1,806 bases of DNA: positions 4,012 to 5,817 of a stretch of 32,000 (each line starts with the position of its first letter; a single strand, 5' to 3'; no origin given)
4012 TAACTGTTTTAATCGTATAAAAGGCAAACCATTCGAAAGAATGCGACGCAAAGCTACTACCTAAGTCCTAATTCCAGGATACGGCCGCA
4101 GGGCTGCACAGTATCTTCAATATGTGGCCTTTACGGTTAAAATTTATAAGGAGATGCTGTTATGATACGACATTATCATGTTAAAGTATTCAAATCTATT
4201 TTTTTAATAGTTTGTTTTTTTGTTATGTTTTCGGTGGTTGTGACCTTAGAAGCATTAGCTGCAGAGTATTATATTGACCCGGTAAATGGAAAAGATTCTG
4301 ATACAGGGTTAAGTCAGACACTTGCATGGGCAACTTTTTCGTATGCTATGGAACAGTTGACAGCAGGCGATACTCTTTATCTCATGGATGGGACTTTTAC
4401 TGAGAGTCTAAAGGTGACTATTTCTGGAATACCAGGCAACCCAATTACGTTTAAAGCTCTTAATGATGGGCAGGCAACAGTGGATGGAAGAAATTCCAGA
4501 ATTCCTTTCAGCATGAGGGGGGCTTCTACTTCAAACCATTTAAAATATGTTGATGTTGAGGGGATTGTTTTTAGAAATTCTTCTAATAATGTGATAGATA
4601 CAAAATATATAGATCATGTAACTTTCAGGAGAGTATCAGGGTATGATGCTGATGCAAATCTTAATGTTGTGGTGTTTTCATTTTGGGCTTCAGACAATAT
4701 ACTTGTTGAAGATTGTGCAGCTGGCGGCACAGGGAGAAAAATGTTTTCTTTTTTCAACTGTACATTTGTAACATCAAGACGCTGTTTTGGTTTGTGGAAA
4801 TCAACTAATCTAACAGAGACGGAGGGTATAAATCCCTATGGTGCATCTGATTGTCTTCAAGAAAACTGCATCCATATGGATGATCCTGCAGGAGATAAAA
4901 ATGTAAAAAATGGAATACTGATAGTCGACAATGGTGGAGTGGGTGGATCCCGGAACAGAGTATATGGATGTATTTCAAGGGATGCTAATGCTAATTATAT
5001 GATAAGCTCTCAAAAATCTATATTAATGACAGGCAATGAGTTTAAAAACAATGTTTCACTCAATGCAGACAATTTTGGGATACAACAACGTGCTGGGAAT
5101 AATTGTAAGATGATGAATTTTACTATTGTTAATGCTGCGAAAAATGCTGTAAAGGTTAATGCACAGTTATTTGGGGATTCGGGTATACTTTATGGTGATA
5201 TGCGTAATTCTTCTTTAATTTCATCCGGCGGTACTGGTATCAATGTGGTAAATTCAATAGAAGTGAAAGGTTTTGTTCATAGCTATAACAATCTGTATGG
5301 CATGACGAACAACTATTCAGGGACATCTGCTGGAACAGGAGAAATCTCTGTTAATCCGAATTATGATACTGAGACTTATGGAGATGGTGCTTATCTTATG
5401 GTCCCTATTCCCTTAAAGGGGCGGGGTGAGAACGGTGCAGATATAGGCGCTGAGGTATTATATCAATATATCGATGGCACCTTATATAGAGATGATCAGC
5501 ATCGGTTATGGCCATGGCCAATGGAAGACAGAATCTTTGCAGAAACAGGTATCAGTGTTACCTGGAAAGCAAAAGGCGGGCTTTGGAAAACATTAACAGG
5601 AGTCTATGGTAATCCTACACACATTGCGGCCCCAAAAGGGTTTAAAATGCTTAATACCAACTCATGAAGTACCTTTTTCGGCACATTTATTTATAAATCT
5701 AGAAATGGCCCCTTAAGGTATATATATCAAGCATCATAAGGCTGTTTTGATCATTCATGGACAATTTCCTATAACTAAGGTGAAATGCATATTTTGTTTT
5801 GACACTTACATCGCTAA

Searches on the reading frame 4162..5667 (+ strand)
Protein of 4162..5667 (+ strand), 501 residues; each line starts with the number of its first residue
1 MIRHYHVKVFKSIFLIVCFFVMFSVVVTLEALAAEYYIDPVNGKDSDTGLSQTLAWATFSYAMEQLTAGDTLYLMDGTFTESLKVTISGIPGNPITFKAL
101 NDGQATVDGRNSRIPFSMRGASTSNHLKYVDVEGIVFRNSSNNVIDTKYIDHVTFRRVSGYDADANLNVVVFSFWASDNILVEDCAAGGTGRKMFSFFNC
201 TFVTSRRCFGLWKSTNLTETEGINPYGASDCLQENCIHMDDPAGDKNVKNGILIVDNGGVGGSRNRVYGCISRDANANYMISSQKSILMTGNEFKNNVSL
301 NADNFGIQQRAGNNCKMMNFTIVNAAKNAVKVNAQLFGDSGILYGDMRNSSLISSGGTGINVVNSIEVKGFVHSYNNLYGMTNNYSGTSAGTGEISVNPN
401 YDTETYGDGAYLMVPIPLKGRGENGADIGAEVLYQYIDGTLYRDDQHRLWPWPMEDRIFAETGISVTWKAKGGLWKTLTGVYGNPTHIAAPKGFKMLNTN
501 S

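Call 5: search_protein_families(library=pfam, proteins=[window:4162-5667:+])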
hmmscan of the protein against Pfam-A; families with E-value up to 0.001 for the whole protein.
window:4162-5667:+ (501 aa): 0 families

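Call 11: find_encoding_contigs(protein=window:4162-5667:+, flank=6000, max_places=6)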
Protein window:4162-5667:+ (501 aa): no gene with exactly this product is on record in the collection.

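Call 17: find_homologous_proteins(query=window:4162-5667:+, max_evalue=1e-10)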
Query window:4162-5667:+ (501 aa): 146 proteins with E <= 1e-10 among 8000 candidates; the best 120 are listed.
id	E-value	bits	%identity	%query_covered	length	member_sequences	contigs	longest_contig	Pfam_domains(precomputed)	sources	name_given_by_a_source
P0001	0.0e+0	1152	100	100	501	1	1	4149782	PF22842.4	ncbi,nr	ncbi:MAG: hypothetical protein MRK01_16000 [Candidatus Scalindua sp.]|nr:hypothetical protein [Candi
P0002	1.4e-145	504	52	95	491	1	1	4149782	PF22842.4,PF14592.13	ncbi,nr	ncbi:MAG: hypothetical protein MRK01_15990 [Candidatus Scalindua sp.]|nr:hypothetical protein [Candi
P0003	2.2e-123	431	46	99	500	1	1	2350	PF14592.13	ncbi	-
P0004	2.3e-120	421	46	99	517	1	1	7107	PF22842.4,PF14592.13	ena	-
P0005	9.1e-117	409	46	96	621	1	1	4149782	PF22842.4,PF14592.13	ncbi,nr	ncbi:MAG: hypothetical protein MRK01_16015 [Candidatus Scalindua sp.]|nr:hypothetical protein [Candi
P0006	3.0e-115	404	43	97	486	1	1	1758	PF22842.4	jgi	-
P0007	5.9e-113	397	45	95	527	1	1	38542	PF22842.4,PF14592.13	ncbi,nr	ncbi:hypothetical protein BMS3Abin07_00099 [bacterium BMS3Abin07]|nr:hypothetical protein BMS3Abin07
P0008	4.4e-112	394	46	95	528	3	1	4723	PF22842.4,PF14592.13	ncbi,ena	-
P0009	2.5e-111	391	43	98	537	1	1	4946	-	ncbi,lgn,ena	-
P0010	2.8e-105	371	42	95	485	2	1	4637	PF22842.4,PF14592.13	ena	-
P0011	5.7e-104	367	42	98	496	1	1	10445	PF22842.4,PF14592.13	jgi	jgi:hypothetical protein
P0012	2.8e-103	365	42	95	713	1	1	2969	PF13229.13,PF25788.3,PF18370.8,PF22842.4,PF14592.13,PF00041.28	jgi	jgi:chitodextrinase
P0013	2.3e-101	358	42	95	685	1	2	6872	PF06452.17,PF22842.4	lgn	-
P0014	2.3e-101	358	42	91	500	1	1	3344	PF07602.18,PF22842.4,PF14592.13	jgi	jgi:hypothetical protein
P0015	1.0e-100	356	41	94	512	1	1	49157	PF22842.4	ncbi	-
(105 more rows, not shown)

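Call 20: find_related_loci(query=A1, collection=genome_contigs, flank=3000)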
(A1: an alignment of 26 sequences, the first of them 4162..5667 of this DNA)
Query A1 (501 aa) in genome_contigs; peptide patterns used: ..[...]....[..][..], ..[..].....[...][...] (x = any residue, [..] = any of these).
56 stretches matched a pattern; 23 encode a relative of the query (tblastn E <= 1e-3); 23 distinct loci.
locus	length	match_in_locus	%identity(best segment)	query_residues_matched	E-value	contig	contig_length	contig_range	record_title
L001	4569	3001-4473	46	8-482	2e-119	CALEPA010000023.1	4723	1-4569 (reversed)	MAG TPA_asm: uncultured Candidatus Marinimicrobia bacterium isolate DRR093005_bin.25_CONCOCT_v1.1_MAG genome assembly, c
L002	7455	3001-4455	43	56-493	1e-108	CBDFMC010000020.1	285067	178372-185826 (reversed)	MAG: Lacipirellulaceae bacterium isolate 7bdb5749-28db-4f92-8ec0-3e946746f087 genome assembly, contig: contig_20, whole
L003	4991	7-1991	42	31-496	4e-93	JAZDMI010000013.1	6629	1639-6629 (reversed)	MAG: Candidatus Gottesmanbacteria bacterium isolate MEGAHIT-group-0.642 k141_11990733, whole genome shotgun sequence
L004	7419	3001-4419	39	16-482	3e-92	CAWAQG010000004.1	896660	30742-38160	MAG: Nitrospirota bacterium isolate MFD03726.bin.1.191 genome assembly, contig: contig_32802, whole genome shotgun seque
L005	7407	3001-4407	38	20-482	4e-84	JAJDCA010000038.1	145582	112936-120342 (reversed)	MAG: Candidatus Omnitrophota bacterium isolate OFTM38 OFTM38_37, whole genome shotgun sequence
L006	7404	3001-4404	36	14-482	7e-84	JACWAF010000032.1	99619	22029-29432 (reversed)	MAG: Nitrospirae bacterium isolate B_NIT_04 k141_364088, whole genome shotgun sequence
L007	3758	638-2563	37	8-498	6e-80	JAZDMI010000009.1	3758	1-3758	MAG: Candidatus Gottesmanbacteria bacterium isolate MEGAHIT-group-0.642 k141_1257267, whole genome shotgun sequence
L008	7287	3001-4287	38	59-483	3e-75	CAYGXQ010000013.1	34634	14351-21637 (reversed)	MAG TPA_asm: uncultured Gammaproteobacteria bacterium isolate ERP119294_co1_458 genome assembly, contig: NODE_1338_lengt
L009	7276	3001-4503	34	5-482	9e-69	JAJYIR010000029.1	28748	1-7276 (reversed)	MAG: Nitrospirae bacterium isolate DBS2-1.bin129 NODE_2760_length_28748_cov_5.387548, whole genome shotgun sequence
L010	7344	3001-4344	37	33-482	9e-67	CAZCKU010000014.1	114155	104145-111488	MAG TPA_asm: uncultured Thermodesulfovibrio sp. isolate binchicken_co269_38 genome assembly, contig: NODE_165_length_114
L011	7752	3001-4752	36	14-482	5e-65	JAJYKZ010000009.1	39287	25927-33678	MAG: bacterium isolate DBS2-1.bin57 NODE_1707_length_39287_cov_2.512385, whole genome shotgun sequence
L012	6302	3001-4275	39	58-482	3e-59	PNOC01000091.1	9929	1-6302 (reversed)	MAG: Thermodesulfovibrio sp. isolate SW.3.86 SW_1004649_9929, whole genome shotgun sequence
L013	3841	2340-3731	31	33-482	7e-59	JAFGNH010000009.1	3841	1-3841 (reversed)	MAG: Anaerolineales bacterium isolate Zod_Metabat.534 k87_352267, whole genome shotgun sequence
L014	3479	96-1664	33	11-496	3e-58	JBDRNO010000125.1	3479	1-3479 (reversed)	MAG: Bacteroidota bacterium isolate MEGAHIT-group-1.892 k141_7407525, whole genome shotgun sequence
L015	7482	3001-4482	34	26-491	3e-56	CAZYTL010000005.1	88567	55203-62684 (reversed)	MAG TPA_asm: uncultured Gammaproteobacteria bacterium isolate SRP323688_co1_138 genome assembly, contig: NODE_531_length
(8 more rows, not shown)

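Call 23: find_related_loci(query=A1, collection=metagenome_contigs, flank=1200)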
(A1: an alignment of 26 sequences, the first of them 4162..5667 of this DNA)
Query A1 (501 aa) in metagenome_contigs; peptide patterns used: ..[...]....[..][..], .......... (x = any residue, [..] = any of these).
225 stretches matched a pattern; 112 encode a relative of the query (tblastn E <= 1e-3); the best 80 are kept; 80 distinct loci.
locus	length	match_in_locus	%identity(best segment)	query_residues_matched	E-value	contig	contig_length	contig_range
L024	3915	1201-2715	43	7-496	5e-117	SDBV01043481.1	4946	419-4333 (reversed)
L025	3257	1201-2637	43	7-482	5e-103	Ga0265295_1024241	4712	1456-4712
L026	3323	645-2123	39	5-496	5e-95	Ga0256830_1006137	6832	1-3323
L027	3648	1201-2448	41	58-476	2e-92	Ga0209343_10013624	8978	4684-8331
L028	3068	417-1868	37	16-485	7e-92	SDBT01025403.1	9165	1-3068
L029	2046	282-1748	37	3-476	1e-91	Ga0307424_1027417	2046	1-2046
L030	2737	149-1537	39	6-482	3e-88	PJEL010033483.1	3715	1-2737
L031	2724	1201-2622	39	10-496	3e-87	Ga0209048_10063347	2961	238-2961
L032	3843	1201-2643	37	1-493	3e-85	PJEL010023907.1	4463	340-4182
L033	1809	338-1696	40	30-482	2e-88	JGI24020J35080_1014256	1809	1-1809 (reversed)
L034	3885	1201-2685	36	6-483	2e-76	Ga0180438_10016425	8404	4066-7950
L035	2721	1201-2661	34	9-482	1e-76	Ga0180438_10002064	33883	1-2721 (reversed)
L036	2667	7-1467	34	9-482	9e-77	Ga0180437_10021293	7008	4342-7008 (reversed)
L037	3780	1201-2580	34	27-478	1e-73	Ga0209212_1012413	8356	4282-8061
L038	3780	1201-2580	34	27-478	9e-74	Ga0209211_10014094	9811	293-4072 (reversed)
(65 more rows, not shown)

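Call 34: search_protein_families(library=ncbifam, proteins=[window:4162-5667:+], max_evalue=1)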
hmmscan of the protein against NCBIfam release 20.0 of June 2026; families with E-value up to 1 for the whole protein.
window:4162-5667:+ (501 aa): 0 families

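Call 36: search_solved_structures(query=A1, max_evalue=1)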
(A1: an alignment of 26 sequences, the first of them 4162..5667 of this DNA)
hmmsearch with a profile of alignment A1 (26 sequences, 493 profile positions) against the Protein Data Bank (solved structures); distinct sequences matched with E-value up to 1: 17.
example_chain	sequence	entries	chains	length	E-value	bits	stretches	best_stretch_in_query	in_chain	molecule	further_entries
1ru4_A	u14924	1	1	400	1.9e-11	46.7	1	29-104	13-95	Pectate lyase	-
5olq_A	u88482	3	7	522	9.6e-10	41.1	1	30-104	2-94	Rhamnogalacturonan lyase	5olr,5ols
3vst_A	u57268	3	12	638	2.6e-09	39.6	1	32-110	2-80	Xylosidase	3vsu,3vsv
7o78_A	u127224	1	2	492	4.1e-09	39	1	59-144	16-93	Polysaccharide lyase from Pseudopedobacter saltans, Pedsa3807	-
1ofl_A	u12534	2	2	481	5.5e-08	35.3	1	53-143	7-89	CHONDROITINASE B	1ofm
1dbg_A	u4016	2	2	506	6.9e-08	35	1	53-143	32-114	CHONDROITINASE B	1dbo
6qps_A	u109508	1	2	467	8.8e-08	34.6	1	60-107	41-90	Polysaccharide Lyase Family 6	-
7dmk_A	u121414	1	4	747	1.5e-07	33.9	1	52-137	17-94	BcAlyPL6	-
6kqs_A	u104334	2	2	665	4.6e-06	29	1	30-100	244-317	lacto-N-biosidase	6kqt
7o7a_A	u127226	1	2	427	4.2e-05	25.8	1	61-140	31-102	Aliginate lyase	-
7o84_A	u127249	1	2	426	6e-05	25.3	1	61-140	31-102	Alginate lyase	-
6q2l_A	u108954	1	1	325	0.0021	20.2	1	216-297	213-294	Agglutinin receptor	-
6q2k_A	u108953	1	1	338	0.0023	20.1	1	216-297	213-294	Agglutinin receptor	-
2wd6_A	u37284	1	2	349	0.0024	20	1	216-297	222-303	AGGLUTININ RECEPTOR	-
9rx2_A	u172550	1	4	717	0.35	12.9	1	10-97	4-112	Parallel beta-helix repeat protein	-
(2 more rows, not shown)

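Call 37: search_protein_families(library=pfam, proteins=[window:4162-5667:+], max_evalue=10)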
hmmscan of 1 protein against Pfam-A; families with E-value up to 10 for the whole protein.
window:4162-5667:+ (501 aa): 0 families

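Call 51: predict_structure(alignment_id=A1)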
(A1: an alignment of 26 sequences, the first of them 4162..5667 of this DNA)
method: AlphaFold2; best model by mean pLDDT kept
length: 501 residues; sequences in the alignment: 26
mean_pLDDT: 87.9   pTM: 0.86
mean pLDDT of the five models: 87.9, 87.8, 85.5, 85.4, 84.7
residues with pLDDT >= 90: 335; 70-90: 110; 50-70: 29; < 50: 27
segments of 3 or more residues with pLDDT < 50: 1-6, 28-30, 485-501
pLDDT, mean of each block of 10 residues (from residue 1): 49 74 57 89 97 97 97 98 97 97 96 97 95 98 97 98 93 97 96 93 96 82 89 94 70 76 93 86 81 95 90 90 94 71 90 88 87 97 95 96 95 96 96 93 89 89 90 89 57 38 34
secondary structure, 60 per line:
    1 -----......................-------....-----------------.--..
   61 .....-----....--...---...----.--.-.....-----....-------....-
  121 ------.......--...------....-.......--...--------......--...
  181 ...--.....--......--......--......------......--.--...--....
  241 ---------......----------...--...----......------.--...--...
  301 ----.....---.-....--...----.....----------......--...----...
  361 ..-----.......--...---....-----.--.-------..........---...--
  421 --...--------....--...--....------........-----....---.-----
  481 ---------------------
elements in order: H6-27 E35-38 H59-65 E71-74 E77-79 E83-85 E95-99 E105-108 E116-119 E127-133 E136-138 E145-148 E150-156 E159-161 E170-175 E178-183 E186-190 E193-198 E201-206 E209-214 E221-226 E232-234 E237-240 E250-255 E266-268 E271-273 E278-283 E293-295 E298-300 E305-309 E315-318 E321-323 E328-332 E343-348 E351-353 E358-362 E368-374 E377-379 E383-386 H403-406 H408-412 E434-437 E440-442 H455-462

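Call 54: fold_search(model_id=the predicted structure, library=pdb)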
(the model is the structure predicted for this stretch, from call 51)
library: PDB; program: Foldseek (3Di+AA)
matches with E <= 10: 446; with E <= 0.001: 88
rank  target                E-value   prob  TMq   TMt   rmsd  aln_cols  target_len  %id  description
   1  7v6i_A                2.5e-10  1.00  0.53  0.45   8.0       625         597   12  Crystal structure of lacto-N-biosidase BsaX from Bifidobacterium saguini, lacto-N-biose complex (released 2022-02-09)
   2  5gqc_D                5.8e-10  1.00  0.51  0.44   9.4       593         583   11  Crystal structure of lacto-N-biosidase LnbX from Bifidobacterium longum subsp. longum, ligand-free form (released 2017-04-19)
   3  5gqc_A                1.1e-09  1.00  0.49  0.43  10.0       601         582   12  Crystal structure of lacto-N-biosidase LnbX from Bifidobacterium longum subsp. longum, ligand-free form (released 2017-04-19)
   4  7v6m_A                1.5e-09  1.00  0.40  0.36  10.8       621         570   11  Crystal structure of lacto-N-biosidase TnX from Tynzenella nexilis, lacto-N-biose complex (released 2022-02-09)
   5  5olr_A                3.7e-07  1.00  0.39  0.45   9.3       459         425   13  Rhamnogalacturonan lyase (released 2017-11-29)
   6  1ru4                  3.8e-07  1.00  0.43  0.53   8.1       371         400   15  Crystal structure of pectate lyase Pel9A (released 2004-04-13)
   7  6kqs_A                5.0e-07  1.00  0.32  0.27  10.3       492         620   12  Crystal Structure of GH136 lacto-N-biosidase from Eubacterium ramulus - selenomethionine derivative (released 2020-06-10)
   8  6kqt_A                5.3e-07  1.00  0.40  0.34   9.3       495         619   10  Crystal Structure of GH136 lacto-N-biosidase from Eubacterium ramulus - native protein (released 2020-06-10)
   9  8bwk_C                7.2e-07  1.00  0.47  0.35   6.9       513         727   14  Metagenomic derived PL6 alginate lyase (released 2023-12-20)
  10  3vst_A                1.0e-06  1.00  0.54  0.43   5.1       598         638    9  The complex structure of XylC with Tris (released 2013-02-27)
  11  5olq_A                1.1e-06  1.00  0.42  0.48   8.6       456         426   13  Rhamnogalacturonan lyase (released 2017-11-29)
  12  6qps_B                1.3e-06  1.00  0.41  0.46   7.6       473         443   12  Structural characterization of a mannuronic acid specific polysaccharide family 6 lyase enzyme from human gut microbio (released 2019-09-25)
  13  7o84_A                1.6e-06  1.00  0.41  0.49   7.5       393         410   12  Structure of the PL6 family alginate lyase Pedsa0632 from Pseudopedobacter saltans in complex with substrate (released 2021-07-28)
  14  8bwk_A                2.1e-06  1.00  0.44  0.33   7.6       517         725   12  Metagenomic derived PL6 alginate lyase (released 2023-12-20)
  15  5olr_C                2.4e-06  1.00  0.33  0.38  10.4       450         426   14  Rhamnogalacturonan lyase (released 2017-11-29)
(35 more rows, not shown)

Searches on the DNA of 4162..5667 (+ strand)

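Call 21: search_rna_families(sources=[L001, L002, L004, L005, L006, L007, L008, L009, L010, L011, L012, L013, L014, L015, L016, L018, L019, L021, L022], threshold=gathering)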
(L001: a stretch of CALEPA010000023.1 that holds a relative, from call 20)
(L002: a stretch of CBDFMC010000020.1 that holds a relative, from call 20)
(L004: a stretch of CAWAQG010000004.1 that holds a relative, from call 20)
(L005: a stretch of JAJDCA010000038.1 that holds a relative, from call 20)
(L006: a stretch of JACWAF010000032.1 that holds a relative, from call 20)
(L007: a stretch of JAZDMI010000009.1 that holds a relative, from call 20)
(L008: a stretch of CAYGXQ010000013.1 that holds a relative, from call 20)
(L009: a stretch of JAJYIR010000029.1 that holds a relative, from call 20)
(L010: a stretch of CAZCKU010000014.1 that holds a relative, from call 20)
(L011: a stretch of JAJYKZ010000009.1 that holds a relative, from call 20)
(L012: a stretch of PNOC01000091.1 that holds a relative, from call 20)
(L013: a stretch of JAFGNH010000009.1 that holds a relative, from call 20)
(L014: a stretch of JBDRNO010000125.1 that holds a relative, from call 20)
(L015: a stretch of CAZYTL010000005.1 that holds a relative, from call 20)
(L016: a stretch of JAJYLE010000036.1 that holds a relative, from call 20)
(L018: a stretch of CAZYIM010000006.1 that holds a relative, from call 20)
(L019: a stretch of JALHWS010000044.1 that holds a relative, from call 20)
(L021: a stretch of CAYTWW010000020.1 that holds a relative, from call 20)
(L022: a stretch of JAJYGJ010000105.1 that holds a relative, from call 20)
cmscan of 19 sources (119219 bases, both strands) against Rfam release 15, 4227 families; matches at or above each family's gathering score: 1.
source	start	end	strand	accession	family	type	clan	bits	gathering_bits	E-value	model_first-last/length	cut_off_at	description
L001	2796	2878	+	RF03167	c-di-GMP-I-GGC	Cis-reg; riboswitch;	CL00126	70.9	59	1.6e-14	1-80/80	no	c-di-GMP-I-GGC riboswitch aptamer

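Call 26: search_rna_families(sources=[L043, L001, L009], threshold=evalue, max_evalue=0.01, show_alignments=4)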
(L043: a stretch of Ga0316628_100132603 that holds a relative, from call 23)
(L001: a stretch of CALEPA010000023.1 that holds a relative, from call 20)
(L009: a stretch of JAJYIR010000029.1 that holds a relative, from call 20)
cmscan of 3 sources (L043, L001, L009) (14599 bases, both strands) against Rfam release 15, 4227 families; matches with E-value up to 0.01: 3.
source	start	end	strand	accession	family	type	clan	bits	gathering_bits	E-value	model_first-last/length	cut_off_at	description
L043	1003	1092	+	RF01051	c-di-GMP-I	Cis-reg; riboswitch;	CL00126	80.6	35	6.7e-15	1-87/87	no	c-di-GMP-I riboswitch aptamer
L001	2796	2878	+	RF03167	c-di-GMP-I-GGC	Cis-reg; riboswitch;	CL00126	70.9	59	2e-15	1-80/80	no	c-di-GMP-I-GGC riboswitch aptamer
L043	747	834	+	RF03167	c-di-GMP-I-GGC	Cis-reg; riboswitch;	CL00126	69.6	59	4.7e-15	1-80/80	no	c-di-GMP-I-GGC riboswitch aptamer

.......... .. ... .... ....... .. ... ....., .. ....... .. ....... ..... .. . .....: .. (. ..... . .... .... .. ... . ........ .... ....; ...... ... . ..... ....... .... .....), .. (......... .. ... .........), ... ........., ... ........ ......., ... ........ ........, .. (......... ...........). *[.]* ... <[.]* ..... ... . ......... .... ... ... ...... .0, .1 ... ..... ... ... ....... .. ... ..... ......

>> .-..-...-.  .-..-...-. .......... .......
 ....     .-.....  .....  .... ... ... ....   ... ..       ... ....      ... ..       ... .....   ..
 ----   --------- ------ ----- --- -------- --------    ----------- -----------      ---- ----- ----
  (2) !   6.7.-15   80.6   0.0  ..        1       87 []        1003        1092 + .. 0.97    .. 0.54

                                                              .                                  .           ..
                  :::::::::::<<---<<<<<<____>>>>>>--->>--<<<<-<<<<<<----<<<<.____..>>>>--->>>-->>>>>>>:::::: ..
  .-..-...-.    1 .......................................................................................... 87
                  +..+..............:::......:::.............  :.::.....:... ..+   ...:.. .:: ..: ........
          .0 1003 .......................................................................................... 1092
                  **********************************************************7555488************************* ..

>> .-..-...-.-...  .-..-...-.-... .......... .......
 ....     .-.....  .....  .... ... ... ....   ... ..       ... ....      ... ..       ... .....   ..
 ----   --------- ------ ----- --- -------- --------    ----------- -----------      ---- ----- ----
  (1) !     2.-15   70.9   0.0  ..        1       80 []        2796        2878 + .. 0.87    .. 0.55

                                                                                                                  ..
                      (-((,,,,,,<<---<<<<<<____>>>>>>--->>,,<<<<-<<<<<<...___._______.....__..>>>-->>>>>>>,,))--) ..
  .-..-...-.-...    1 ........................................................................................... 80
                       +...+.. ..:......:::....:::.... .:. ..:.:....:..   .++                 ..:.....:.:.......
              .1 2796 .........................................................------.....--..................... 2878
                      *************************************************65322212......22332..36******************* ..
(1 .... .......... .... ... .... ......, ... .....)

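Call 60: search_rna_families(sources=[L024, L025, L026, L027, L028, L029, L030, L031, L032, L033, L034, L035, L037, L039, L040, L041, L042, L044, L045, L046], threshold=gathering)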
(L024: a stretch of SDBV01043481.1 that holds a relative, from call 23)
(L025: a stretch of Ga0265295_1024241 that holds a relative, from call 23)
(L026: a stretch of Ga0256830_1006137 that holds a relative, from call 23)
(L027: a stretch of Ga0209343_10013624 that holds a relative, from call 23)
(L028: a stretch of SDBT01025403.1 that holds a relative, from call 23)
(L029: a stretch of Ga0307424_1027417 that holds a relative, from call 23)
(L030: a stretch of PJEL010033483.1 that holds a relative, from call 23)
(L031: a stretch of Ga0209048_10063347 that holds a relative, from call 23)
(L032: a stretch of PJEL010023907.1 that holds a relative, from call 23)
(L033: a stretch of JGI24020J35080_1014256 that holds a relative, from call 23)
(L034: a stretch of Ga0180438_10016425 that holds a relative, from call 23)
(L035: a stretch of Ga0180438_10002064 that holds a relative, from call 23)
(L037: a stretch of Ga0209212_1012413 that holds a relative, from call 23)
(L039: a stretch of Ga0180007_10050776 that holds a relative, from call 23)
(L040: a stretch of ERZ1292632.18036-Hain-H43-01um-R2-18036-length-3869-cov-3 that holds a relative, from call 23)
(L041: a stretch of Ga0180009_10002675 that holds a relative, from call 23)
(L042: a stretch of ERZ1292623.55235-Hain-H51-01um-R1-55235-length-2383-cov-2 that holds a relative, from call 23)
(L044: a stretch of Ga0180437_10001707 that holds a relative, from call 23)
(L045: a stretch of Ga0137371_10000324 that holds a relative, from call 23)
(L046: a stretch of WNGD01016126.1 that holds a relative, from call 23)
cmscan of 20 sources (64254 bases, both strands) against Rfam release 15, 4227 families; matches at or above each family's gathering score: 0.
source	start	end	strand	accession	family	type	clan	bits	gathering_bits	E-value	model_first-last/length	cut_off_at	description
